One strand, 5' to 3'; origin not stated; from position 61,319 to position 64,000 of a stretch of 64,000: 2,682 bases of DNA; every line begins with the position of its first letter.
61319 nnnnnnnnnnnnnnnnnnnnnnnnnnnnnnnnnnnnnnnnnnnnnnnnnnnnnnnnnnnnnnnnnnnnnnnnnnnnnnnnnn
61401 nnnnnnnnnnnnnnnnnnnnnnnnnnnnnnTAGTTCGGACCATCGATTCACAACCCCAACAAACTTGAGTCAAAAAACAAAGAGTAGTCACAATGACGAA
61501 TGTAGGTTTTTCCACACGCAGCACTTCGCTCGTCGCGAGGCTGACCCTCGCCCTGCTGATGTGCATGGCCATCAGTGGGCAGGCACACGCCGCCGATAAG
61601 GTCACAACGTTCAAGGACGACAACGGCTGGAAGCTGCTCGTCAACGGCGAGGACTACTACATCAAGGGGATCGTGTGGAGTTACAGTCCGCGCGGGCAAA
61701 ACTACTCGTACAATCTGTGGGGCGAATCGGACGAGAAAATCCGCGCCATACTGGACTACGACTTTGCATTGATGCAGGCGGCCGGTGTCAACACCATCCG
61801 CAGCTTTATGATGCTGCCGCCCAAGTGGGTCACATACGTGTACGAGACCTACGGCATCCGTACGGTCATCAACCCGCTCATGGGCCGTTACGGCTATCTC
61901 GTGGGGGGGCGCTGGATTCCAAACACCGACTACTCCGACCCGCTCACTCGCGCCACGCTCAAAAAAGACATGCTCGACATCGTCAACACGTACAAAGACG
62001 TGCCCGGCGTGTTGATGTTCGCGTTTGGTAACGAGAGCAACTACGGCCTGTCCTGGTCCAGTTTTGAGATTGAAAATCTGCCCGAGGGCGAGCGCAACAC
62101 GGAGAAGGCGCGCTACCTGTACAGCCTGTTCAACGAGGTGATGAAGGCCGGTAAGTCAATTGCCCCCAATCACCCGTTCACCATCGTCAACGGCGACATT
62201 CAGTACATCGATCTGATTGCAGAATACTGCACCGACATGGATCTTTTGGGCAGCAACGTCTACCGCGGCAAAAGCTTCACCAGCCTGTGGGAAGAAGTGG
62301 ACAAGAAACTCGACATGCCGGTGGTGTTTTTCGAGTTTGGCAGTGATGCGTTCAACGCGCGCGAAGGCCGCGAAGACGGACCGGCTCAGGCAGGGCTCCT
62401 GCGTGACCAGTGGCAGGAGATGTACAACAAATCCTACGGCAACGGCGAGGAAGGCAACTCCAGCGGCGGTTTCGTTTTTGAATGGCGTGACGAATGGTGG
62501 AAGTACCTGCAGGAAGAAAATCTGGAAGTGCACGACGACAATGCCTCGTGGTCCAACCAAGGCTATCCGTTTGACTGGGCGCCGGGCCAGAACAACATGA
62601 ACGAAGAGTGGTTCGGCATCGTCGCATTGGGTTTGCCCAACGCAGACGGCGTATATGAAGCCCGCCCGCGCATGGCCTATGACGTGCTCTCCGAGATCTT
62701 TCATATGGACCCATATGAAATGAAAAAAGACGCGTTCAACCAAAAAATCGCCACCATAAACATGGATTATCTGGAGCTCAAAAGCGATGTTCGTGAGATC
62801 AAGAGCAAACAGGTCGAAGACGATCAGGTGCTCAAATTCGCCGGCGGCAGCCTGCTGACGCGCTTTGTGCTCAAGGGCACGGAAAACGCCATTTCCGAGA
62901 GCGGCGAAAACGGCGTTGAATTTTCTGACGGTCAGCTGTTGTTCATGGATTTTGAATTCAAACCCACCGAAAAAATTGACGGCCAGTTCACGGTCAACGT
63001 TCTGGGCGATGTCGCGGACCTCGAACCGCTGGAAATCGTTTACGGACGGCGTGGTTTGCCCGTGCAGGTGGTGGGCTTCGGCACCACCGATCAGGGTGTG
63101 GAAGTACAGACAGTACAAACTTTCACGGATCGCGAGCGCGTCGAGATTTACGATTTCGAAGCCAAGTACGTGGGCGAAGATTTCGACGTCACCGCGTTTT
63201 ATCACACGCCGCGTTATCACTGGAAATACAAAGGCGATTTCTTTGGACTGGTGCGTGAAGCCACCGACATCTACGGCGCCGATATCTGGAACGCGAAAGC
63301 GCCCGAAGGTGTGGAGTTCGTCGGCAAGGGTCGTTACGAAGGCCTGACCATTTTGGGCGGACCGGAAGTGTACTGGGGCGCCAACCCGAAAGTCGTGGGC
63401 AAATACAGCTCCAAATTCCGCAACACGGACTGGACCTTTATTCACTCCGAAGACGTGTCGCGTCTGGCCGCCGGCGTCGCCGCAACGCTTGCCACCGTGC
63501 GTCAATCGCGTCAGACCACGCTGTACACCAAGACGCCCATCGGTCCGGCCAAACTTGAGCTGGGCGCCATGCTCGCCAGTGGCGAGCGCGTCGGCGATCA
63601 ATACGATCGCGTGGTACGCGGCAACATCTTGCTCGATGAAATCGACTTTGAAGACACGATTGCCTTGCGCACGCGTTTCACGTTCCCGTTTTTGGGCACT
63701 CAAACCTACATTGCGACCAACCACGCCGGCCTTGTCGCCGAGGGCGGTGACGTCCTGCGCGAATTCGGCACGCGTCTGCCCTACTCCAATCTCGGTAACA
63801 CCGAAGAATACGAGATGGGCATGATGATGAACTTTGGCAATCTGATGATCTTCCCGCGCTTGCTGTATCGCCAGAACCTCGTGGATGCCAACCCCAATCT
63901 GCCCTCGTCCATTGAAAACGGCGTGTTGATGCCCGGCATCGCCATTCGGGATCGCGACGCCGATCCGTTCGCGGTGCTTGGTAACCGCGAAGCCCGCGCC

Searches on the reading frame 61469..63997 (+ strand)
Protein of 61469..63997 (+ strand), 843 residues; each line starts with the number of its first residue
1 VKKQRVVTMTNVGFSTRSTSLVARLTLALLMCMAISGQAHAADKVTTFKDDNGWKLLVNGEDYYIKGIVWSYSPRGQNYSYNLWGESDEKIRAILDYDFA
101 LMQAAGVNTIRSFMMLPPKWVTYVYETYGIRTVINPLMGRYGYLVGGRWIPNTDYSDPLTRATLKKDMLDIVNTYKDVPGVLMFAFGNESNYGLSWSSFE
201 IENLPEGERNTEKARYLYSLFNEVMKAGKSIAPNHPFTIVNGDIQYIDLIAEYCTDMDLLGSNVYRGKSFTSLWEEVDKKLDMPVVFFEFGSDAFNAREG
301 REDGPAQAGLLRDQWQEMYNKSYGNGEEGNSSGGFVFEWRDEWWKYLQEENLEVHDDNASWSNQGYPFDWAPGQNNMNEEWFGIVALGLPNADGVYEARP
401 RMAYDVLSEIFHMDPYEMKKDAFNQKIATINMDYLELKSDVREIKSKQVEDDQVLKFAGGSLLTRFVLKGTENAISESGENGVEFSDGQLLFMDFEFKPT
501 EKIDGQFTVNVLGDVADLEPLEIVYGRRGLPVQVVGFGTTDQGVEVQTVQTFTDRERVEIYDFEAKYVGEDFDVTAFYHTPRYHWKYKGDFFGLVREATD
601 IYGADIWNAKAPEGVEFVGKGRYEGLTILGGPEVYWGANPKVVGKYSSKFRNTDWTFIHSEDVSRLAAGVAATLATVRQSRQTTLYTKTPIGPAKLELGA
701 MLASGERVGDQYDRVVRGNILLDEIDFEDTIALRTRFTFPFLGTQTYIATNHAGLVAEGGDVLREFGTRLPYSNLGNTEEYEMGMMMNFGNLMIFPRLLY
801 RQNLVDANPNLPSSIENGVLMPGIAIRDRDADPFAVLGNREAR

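Call 77: search_protein_families(library=pfam, proteins=[window:61469-63997:+], max_evalue=0.1)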
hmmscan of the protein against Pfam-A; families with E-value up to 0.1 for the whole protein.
window:61469-63997:+ (843 aa): 1 family
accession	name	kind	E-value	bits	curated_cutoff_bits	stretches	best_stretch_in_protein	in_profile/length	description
PF02836.23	Glyco_hydro_2_C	-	0.04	13.5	21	0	95-298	38-218/302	Glycosyl hydrolases family 2, TIM barrel domain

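Call 78: search_solved_structures(query=window:61469-63997:+, max_evalue=0.01)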
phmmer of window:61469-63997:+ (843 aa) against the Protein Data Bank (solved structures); distinct sequences matched with E-value up to 0.01: 1.
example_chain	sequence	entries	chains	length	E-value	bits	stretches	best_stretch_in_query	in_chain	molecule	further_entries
9oro_A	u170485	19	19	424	0.0026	18.9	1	161-293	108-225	Glycoside hydrolase family 158 | GH158(Pro)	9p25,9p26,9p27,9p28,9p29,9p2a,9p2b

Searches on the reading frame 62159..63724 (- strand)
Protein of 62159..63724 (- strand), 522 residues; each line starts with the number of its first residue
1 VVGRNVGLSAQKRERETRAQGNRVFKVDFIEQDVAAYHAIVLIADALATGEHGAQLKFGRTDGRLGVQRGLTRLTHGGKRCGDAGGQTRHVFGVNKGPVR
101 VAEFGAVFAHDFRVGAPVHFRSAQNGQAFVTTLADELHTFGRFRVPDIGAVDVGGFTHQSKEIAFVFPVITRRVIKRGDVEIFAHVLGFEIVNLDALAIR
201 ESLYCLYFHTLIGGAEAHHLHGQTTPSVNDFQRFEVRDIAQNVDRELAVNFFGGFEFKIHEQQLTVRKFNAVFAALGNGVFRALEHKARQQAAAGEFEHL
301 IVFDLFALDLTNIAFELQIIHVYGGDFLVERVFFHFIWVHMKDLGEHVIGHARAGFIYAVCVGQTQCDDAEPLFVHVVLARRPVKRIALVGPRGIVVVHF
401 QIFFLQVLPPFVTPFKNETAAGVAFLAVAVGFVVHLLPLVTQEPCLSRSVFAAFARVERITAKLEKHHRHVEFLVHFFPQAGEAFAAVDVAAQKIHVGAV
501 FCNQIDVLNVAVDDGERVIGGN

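Call 14: search_protein_families(library=pfam, proteins=[window:62159-63724:-], max_evalue=0.001)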
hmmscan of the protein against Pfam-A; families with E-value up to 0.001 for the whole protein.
window:62159-63724:- (522 aa): 0 families

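Call 68: search_solved_structures(query=window:62159-63724:-, max_evalue=0.1)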
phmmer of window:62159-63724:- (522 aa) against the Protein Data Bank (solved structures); distinct sequences matched with E-value up to 0.1: 0.
